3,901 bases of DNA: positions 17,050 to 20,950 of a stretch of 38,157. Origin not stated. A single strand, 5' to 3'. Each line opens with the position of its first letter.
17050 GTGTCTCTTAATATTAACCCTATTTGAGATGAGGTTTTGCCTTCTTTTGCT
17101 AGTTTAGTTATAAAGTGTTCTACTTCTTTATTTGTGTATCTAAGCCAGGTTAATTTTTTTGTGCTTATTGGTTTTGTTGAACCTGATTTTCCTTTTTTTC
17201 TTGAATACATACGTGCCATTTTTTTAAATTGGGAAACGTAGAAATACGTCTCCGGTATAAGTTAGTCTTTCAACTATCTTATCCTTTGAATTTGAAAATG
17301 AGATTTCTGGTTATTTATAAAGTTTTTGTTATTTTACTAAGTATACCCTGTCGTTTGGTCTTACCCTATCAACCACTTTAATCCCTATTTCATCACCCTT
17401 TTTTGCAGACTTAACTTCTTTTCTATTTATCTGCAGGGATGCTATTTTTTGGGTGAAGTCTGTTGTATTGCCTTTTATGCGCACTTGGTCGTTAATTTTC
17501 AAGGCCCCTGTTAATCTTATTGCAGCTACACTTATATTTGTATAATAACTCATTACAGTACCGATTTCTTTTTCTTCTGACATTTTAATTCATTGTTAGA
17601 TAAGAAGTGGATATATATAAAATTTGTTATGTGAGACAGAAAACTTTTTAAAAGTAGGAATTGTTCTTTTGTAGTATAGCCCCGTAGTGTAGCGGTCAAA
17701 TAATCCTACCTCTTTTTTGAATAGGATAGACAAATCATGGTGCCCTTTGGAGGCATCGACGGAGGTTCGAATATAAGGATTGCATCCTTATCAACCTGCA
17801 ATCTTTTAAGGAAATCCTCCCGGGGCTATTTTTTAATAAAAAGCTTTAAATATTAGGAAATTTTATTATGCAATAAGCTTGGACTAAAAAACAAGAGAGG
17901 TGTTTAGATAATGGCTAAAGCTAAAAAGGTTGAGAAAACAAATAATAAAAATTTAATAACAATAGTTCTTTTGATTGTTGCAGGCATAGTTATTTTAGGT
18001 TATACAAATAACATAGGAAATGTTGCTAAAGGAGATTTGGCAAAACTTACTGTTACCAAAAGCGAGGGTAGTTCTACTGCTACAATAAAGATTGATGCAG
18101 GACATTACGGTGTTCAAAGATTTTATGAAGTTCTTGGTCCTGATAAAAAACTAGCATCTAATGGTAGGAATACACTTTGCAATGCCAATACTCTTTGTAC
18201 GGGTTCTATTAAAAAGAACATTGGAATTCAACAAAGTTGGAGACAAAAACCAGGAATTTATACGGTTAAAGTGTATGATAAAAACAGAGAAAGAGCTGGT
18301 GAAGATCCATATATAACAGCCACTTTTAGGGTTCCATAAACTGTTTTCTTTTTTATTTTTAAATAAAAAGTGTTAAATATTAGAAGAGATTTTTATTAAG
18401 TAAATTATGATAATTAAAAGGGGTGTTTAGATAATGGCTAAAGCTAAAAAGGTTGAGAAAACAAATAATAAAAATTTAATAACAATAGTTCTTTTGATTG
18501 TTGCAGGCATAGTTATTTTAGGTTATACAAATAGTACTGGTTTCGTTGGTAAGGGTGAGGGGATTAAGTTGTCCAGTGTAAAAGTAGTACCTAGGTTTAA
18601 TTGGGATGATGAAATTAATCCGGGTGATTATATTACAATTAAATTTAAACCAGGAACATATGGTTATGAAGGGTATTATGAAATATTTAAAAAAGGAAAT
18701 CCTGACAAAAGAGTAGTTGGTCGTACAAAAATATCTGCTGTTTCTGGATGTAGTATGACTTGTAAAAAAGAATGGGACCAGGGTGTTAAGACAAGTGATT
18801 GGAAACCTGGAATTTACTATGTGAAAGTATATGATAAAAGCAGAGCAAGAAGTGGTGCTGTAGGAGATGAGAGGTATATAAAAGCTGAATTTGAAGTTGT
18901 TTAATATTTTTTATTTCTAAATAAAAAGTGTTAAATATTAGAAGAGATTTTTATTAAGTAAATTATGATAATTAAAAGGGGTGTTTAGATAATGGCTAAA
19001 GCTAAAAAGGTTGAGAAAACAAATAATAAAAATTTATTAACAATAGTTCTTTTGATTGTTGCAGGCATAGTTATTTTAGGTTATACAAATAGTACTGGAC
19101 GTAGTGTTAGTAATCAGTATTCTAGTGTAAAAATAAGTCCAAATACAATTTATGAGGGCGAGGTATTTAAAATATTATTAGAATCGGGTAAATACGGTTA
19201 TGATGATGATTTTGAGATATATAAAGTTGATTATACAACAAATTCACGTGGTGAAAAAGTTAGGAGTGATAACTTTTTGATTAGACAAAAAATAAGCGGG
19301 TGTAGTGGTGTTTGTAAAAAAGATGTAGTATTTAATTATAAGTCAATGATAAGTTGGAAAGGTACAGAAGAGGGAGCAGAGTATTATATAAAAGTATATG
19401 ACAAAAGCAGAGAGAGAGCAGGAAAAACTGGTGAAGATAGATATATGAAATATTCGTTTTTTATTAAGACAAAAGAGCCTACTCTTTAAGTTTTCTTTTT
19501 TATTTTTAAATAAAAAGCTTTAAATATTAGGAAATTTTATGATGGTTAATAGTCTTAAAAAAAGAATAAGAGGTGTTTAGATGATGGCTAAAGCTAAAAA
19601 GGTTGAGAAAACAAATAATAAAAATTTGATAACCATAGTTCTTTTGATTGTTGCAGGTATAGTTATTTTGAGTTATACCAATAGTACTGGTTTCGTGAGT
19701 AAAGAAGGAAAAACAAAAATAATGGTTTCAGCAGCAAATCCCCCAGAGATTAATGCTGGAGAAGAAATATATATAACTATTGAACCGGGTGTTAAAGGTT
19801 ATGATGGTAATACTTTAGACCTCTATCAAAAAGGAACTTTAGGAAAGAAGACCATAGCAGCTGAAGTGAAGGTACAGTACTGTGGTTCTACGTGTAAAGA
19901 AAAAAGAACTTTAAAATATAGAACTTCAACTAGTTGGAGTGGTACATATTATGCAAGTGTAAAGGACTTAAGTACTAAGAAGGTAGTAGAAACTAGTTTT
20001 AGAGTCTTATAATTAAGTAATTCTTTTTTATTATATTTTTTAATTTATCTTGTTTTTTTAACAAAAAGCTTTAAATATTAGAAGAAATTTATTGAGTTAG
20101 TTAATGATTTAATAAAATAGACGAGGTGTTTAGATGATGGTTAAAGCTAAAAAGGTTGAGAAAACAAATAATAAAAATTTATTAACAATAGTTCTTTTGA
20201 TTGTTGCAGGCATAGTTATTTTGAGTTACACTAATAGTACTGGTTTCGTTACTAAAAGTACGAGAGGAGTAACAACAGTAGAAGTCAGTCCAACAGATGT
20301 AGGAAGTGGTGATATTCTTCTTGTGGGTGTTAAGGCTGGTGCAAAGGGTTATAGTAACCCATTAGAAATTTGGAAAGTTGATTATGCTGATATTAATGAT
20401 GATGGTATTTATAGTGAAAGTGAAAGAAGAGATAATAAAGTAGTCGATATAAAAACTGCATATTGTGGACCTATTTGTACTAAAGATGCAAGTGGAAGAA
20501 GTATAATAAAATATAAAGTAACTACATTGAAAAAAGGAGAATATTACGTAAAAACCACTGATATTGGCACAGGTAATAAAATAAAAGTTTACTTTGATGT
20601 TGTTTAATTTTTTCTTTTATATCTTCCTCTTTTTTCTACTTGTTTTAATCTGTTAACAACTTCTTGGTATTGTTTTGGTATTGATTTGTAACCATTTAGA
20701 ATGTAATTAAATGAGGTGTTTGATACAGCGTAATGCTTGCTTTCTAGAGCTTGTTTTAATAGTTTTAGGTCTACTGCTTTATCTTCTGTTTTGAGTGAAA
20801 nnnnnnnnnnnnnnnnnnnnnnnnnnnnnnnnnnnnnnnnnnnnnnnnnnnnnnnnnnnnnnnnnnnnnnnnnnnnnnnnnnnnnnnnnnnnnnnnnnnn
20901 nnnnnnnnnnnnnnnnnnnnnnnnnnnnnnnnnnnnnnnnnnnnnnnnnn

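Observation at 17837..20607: Five tandem paralogs: a near-identical promoter, 5'UTR and signal-anchor cassette fused to divergent small ectodomains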

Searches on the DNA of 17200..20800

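Call 41: search_rna_families(source=window, start=17200, end=20800, threshold=evalue, max_evalue=1, show_alignments=2)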
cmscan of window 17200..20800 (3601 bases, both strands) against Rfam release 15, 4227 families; matches with E-value up to 1: 1.
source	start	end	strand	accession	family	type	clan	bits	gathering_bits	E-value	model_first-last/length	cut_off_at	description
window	17267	17310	+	RF01355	CRISPR-DR26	Gene; CRISPR;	-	24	39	0.6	1-25/25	no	CRISPR RNA direct repeat element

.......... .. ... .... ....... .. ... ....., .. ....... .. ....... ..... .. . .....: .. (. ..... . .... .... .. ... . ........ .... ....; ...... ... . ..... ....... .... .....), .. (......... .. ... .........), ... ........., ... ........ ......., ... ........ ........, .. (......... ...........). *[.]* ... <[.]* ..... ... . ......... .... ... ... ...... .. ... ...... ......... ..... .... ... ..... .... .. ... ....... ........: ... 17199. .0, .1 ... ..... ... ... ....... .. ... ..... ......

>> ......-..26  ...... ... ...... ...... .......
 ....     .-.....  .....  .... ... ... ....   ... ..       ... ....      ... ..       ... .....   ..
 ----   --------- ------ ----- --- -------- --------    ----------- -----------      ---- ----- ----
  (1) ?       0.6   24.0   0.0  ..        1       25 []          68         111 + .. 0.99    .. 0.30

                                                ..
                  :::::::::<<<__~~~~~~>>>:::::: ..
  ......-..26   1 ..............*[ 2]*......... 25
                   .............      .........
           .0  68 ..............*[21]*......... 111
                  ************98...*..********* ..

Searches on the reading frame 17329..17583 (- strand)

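Call 40: search_protein_families(library=pfam, proteins=[window:17329-17583:-], max_evalue=0.01)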
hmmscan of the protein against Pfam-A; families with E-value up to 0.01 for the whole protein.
window:17329-17583:- (84 aa): 1 family
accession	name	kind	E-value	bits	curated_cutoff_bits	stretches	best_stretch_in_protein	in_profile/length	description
PF03144.31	GTP_EFTU_D2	-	1.1e-06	29.4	30.3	1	25-70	10-58/73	Elongation factor Tu domain 2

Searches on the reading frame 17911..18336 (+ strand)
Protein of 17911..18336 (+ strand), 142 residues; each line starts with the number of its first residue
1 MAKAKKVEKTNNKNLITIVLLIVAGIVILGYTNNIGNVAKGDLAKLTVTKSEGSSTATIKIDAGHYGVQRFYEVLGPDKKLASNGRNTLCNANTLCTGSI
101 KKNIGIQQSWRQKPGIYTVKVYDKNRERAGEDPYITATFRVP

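Call 7: search_protein_families(library=pfam, proteins=[window:17911-18336:+], max_evalue=10)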
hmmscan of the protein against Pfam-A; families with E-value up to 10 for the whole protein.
window:17911-18336:+ (142 aa): 2 families
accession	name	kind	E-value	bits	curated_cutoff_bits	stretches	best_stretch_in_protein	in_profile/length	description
PF20268.4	SBDS_C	-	0.013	15.8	27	1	38-67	15-50/71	SBDS protein, C-terminal domain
PF07495.19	Y_Y_Y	-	0.12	12.8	26.6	1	113-141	36-64/65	Y_Y_Y domain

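Call 58: search_protein_families(library=ncbifam, proteins=[window:17911-18336:+], max_evalue=1)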
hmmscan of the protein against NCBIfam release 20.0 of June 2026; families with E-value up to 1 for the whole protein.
window:17911-18336:+ (142 aa): 1 family
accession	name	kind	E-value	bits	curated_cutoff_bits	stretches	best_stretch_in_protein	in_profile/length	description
TIGR04087.1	YqxM_for_SipW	equivalog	0.1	12.2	80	0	84-125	114-159/186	amyloid fiber anchoring/assembly protein TapA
